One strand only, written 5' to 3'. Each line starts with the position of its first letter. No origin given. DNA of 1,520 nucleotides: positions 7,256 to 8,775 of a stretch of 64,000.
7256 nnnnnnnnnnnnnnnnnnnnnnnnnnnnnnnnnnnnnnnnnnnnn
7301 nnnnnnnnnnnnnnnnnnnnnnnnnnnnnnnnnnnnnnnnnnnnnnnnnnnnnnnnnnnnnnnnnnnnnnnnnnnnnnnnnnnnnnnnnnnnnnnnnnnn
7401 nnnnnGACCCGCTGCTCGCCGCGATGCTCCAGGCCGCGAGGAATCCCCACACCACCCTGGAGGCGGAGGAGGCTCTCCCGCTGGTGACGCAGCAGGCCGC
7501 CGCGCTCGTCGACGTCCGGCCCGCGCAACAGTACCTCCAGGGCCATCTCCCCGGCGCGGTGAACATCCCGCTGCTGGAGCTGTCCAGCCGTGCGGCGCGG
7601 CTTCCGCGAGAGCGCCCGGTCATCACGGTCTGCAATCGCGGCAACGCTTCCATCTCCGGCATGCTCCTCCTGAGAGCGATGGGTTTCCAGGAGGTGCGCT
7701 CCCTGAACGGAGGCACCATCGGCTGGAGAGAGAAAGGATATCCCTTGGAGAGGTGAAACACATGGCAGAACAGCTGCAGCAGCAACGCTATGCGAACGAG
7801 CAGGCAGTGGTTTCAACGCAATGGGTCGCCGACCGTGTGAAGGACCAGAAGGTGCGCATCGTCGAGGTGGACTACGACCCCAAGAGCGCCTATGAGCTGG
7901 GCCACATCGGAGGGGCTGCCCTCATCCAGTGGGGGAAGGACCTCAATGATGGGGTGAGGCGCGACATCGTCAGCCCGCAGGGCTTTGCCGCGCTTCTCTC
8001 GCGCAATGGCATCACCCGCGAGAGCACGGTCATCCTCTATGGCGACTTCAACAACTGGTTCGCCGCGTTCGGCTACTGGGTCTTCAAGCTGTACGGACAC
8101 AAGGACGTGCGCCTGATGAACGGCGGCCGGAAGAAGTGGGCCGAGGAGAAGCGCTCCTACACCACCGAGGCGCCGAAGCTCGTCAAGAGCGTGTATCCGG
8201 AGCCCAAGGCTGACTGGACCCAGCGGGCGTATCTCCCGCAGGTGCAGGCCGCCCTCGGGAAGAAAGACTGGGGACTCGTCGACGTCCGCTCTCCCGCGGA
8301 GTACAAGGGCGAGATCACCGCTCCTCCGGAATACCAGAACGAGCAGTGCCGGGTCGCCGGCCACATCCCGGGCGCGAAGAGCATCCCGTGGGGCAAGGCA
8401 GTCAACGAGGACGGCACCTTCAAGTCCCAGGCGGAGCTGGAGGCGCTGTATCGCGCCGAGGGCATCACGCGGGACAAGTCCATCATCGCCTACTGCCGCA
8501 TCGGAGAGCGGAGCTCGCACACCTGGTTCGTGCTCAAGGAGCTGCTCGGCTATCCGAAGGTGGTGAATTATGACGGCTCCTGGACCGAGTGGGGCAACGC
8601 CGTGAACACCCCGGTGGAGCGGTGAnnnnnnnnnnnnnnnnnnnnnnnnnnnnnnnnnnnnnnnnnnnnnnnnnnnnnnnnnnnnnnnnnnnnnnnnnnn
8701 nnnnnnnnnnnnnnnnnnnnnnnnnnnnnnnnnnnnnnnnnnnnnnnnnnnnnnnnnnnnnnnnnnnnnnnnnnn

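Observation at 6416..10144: Sulfur-trafficking cluster with a CysM/CBS-like PLP enzyme fused to rhodanese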

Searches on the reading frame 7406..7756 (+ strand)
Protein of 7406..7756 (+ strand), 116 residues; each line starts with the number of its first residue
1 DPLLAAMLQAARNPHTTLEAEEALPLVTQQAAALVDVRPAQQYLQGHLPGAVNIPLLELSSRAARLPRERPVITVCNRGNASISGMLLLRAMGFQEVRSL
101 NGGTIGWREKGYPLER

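Call 71: search_solved_structures(query=window:7406-7756:+, max_evalue=0.01, show_alignments=5)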
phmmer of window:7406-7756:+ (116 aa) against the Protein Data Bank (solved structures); distinct sequences matched with E-value up to 0.01: 53.
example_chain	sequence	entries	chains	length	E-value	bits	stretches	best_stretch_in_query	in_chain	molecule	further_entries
1yt8_A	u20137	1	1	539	2.4e-28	101.8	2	9-115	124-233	thiosulfate sulfurtransferase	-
3tp9_A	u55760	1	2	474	7.9e-20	74.4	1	18-115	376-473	BETA-LACTAMASE and RHODANESE DOMAIN PROTEIN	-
5ve3_B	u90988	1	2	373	3.6e-13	52.9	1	30-113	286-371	BpPRF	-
6mxv_A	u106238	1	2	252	6.7e-12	48.9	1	32-114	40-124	Rhodanese-like family protein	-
5ve4_A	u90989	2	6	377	7.4e-12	48.7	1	30-115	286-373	BpPRF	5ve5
1urh_A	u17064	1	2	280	7.6e-11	45.5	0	36-71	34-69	3-MERCAPTOPYRUVATE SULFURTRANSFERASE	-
3hix_A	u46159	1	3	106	2.6e-09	40.5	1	31-115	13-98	Alr3790 protein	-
3k9r_A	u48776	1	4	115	3.1e-09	40.3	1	30-115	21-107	Alr3790 protein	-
2kl3_A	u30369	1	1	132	4.9e-09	39.6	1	30-115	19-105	Alr3790 protein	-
3gk5_A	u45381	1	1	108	5.6e-09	39.5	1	30-114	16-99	Uncharacterized rhodanese-related protein TVG0868615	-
3ilm_A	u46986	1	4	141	6e-09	39.4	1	31-115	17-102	Alr3790 protein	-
2jtq_A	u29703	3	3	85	1.7e-08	37.9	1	34-102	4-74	Phage shock protein E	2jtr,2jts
5hbl_A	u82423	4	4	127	7.3e-08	35.9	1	15-114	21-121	Inner membrane protein YgaP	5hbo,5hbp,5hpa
2moi_A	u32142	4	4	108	7.7e-08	35.8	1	16-114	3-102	Inner membrane protein YgaP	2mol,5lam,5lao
2mrm_A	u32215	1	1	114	9.3e-08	35.5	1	16-114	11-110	Membrane protein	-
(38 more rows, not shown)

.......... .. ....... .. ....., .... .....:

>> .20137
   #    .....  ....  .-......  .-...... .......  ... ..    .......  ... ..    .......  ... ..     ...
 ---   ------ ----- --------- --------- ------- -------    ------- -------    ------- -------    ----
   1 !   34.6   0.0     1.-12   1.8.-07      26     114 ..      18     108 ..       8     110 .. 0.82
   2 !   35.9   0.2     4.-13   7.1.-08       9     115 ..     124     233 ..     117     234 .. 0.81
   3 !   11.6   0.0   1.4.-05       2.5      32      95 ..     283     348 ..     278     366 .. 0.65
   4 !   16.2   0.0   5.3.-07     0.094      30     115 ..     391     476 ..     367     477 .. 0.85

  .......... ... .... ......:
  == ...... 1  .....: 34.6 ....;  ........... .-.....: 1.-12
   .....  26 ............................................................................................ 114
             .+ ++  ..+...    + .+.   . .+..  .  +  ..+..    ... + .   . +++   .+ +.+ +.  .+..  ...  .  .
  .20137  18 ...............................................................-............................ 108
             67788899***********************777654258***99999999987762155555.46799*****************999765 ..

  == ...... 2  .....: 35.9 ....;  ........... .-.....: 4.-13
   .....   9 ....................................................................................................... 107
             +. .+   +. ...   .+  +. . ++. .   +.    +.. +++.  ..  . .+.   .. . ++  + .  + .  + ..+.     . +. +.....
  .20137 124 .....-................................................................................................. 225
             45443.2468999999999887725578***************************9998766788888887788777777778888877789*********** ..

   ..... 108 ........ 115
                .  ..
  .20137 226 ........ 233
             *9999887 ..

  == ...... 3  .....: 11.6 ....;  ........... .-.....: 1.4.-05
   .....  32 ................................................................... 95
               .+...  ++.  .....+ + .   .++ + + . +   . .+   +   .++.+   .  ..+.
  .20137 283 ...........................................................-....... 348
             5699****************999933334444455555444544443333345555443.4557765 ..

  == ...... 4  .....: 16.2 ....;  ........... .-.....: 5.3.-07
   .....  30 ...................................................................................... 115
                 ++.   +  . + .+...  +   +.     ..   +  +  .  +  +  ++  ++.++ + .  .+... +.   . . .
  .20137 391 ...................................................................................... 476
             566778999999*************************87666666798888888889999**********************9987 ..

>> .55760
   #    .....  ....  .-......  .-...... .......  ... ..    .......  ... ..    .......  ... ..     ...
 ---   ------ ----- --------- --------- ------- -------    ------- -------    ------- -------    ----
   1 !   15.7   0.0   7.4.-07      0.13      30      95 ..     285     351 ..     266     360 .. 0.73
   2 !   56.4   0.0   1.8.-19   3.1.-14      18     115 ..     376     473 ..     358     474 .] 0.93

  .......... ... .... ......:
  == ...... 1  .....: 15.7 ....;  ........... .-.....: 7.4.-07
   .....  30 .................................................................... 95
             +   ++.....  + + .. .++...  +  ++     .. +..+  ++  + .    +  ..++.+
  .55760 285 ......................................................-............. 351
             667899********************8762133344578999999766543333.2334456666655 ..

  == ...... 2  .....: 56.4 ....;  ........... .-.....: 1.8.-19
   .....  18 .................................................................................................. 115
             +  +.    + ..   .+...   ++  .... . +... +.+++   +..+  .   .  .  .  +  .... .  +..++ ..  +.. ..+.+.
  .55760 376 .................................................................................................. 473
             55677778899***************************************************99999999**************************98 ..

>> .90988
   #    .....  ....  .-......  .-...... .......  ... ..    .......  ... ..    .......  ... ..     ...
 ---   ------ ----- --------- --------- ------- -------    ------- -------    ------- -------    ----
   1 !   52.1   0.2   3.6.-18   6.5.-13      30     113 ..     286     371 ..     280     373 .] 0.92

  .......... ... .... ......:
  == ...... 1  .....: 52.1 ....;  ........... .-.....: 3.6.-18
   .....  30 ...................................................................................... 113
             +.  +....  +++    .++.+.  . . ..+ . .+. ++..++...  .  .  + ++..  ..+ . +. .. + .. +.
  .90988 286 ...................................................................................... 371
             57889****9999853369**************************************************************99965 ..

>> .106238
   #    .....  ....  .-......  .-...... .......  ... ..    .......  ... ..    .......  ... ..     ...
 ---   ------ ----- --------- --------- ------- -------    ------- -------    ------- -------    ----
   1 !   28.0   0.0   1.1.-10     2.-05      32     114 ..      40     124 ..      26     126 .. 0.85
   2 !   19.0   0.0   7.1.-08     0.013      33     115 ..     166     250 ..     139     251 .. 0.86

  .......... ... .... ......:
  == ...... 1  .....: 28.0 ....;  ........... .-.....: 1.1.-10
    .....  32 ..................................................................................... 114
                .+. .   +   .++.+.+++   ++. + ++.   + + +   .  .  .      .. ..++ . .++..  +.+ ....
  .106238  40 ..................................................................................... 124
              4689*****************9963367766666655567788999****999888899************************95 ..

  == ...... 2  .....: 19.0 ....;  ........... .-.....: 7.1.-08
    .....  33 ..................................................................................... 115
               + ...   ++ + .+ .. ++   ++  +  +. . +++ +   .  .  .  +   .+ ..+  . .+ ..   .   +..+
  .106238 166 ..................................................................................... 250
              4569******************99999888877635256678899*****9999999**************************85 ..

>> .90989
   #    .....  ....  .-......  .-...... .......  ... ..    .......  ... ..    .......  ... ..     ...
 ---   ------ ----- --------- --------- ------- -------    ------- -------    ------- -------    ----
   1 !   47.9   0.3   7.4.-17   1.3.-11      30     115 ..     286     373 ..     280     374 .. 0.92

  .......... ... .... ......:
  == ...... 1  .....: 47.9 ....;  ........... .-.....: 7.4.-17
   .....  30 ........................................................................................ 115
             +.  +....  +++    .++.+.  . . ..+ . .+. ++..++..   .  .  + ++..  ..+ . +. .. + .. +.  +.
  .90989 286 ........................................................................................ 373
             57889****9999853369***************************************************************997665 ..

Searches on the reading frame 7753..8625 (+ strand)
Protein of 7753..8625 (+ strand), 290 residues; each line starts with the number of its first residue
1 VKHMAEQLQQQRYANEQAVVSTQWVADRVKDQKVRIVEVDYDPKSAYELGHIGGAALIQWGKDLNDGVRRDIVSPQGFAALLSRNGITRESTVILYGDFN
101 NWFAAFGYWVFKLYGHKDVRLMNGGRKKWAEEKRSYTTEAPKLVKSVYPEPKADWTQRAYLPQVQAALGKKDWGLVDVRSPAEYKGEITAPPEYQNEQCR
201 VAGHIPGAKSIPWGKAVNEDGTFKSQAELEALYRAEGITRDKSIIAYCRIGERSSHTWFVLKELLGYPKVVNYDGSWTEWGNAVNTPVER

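Call 3: search_protein_families(library=pfam, proteins=[window:7753-8625:+], max_evalue=0.01)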
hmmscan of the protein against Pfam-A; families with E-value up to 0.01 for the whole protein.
window:7753-8625:+ (290 aa): 1 family
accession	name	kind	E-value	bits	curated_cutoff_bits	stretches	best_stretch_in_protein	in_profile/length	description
PF00581.25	Rhodanese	-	3e-34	118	22.2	2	163-282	4-101/102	Rhodanese-like domain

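Call 4: search_protein_families(library=ncbifam, proteins=[window:7753-8625:+], max_evalue=0.01)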
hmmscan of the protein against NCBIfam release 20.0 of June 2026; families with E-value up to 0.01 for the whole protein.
window:7753-8625:+ (290 aa): 8 families
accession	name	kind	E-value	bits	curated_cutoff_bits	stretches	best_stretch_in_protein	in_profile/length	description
NF008557.0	PRK11493.1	equivalog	2.5e-30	105.5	250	1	17-289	4-278/281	3-mercaptopyruvate sulfurtransferase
NF040901.1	SeO3_TeO2_ExtH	equivalog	2.3e-20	73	200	1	30-284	65-350/430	selenite/tellurite reduction operon rhodanese-like protein ExtH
NF006444.0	PRK08762.1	equivalog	4.2e-06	25.6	449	1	225-283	53-110/387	molybdopterin-synthase adenylyltransferase MoeB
NF045521.1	rhoda_near_glyco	subfamily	1.2e-05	25.1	145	1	235-283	64-111/144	rhodanese homology domain-containing protein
NF041203.1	rhodanese_LYCAU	equivalog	2.9e-05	23.7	115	0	235-289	70-124/126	rhodanese-related (seleno)protein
NF005902.0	PRK07878.1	equivalog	0.00082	18.4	647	0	235-286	337-387/392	adenylyltransferase/sulfurtransferase MoeZ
NF005646.0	PRK07411.1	equivalog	0.0022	17.2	633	0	203-288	314-387/390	molybdopterin-synthase adenylyltransferase MoeB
TIGR01244.1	TIGR01244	subfamily_domain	0.0065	16.5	85.85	0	240-267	85-112/135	TIGR01244 family sulfur transferase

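Call 25: search_solved_structures(query=window:7762-8625:+, max_evalue=0.00001, show_alignments=1)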
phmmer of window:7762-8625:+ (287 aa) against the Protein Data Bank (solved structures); distinct sequences matched with E-value up to 0.00001: 31.
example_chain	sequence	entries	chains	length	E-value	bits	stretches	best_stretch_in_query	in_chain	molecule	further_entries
1uar_A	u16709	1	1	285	1.2e-100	339.7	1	10-286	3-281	Rhodanese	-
8k55_A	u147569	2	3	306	1.8e-93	316.2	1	9-285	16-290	sulfur transferase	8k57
3hwi_A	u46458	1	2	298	1.7e-87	296.5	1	14-286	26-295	Thiosulfate sulfurtransferase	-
3aax_A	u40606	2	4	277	1.9e-87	296.4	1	15-286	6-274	Putative thiosulfate sulfurtransferase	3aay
3p3a_A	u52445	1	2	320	9.6e-83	280.9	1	8-285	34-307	Thiosulfate sulfurtransferase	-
3hzu_A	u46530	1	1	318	1.6e-80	273.7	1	9-285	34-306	Thiosulfate sulfurtransferase sseA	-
1dp2_A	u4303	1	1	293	4.2e-29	104.8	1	14-279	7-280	RHODANESE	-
8q5z_A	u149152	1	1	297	4.2e-29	104.8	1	14-279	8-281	Thiosulfate sulfurtransferase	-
1boh_A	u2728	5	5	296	4.4e-29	104.8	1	14-279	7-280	RHODANESE | CARBOXYMETHYLATED RHODANESE | SULFUR-SUBSTITUTED RHODANESE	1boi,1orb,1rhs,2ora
8agf_A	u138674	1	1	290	5.6e-29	104.4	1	14-279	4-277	Thiosulfate sulfurtransferase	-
1rhd_A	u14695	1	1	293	2.5e-28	102.3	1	14-279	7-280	RHODANESE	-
1e0c_A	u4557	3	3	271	4.7e-28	101.4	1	32-286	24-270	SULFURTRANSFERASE | PUTATIVE THIOSULFATE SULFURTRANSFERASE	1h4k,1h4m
1urh_A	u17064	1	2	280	1.8e-25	92.9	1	17-286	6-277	3-MERCAPTOPYRUVATE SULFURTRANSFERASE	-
6kvz_A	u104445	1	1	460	1.7e-22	83.2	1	37-286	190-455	Sulfurtransferase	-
6ku1_A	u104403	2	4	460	2.8e-22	82.4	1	37-286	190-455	Sulfurtransferase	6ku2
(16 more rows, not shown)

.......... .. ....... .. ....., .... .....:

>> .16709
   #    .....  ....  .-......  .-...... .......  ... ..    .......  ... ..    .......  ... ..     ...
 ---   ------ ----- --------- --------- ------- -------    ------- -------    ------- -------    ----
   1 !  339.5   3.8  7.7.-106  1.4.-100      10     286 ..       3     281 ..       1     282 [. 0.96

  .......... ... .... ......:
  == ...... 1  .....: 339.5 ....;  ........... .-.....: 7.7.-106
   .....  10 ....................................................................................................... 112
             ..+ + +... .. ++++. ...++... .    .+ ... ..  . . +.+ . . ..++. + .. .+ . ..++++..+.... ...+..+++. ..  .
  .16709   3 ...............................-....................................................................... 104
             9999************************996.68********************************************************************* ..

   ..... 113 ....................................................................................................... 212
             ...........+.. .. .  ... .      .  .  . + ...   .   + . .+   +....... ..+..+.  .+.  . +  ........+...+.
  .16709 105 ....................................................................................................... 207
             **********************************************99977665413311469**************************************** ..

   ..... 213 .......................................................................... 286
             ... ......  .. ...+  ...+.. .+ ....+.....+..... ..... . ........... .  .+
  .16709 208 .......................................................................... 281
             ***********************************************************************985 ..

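Call 39: list_cluster_members(proteins=[P0001, window:7762-8625:+, window:8834-9379:+, window:9383-10144:+, window:4596-5324:-])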
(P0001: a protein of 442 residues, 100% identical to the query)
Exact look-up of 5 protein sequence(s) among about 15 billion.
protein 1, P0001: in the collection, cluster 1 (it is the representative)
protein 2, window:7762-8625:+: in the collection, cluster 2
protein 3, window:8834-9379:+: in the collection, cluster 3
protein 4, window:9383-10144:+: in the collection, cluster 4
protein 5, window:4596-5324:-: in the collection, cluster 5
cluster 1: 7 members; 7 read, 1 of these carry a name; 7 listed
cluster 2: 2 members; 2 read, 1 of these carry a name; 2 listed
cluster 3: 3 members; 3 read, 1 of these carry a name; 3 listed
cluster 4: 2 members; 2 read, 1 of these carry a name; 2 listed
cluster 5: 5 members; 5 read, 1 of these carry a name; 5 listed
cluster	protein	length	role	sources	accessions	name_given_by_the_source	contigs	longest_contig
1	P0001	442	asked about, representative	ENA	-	-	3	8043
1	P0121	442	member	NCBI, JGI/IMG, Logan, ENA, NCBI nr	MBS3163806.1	pyridoxal-phosphate dependent enzyme [Candidatus Woesearchaeota archaeon]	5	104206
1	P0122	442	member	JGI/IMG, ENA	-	-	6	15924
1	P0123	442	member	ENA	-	-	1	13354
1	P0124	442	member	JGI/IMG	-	-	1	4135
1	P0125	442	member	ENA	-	-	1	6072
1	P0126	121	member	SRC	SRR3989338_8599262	-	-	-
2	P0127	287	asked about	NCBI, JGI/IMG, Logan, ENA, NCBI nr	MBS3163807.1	sulfurtransferase [Candidatus Woesearchaeota archaeon]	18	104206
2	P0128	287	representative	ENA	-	-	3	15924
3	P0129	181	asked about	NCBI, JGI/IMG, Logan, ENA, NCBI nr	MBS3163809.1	class I SAM-dependent methyltransferase [Candidatus Woesearchaeota archaeon]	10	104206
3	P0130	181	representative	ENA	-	-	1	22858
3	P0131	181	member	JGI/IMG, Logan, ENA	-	-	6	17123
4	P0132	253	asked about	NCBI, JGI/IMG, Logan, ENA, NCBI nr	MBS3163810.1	DUF169 domain-containing protein [Candidatus Woesearchaeota archaeon]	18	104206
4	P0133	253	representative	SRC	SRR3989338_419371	-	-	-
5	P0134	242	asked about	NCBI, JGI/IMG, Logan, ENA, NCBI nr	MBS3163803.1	enoyl-CoA hydratase/isomerase family protein [Candidatus Woesearchaeota archaeon]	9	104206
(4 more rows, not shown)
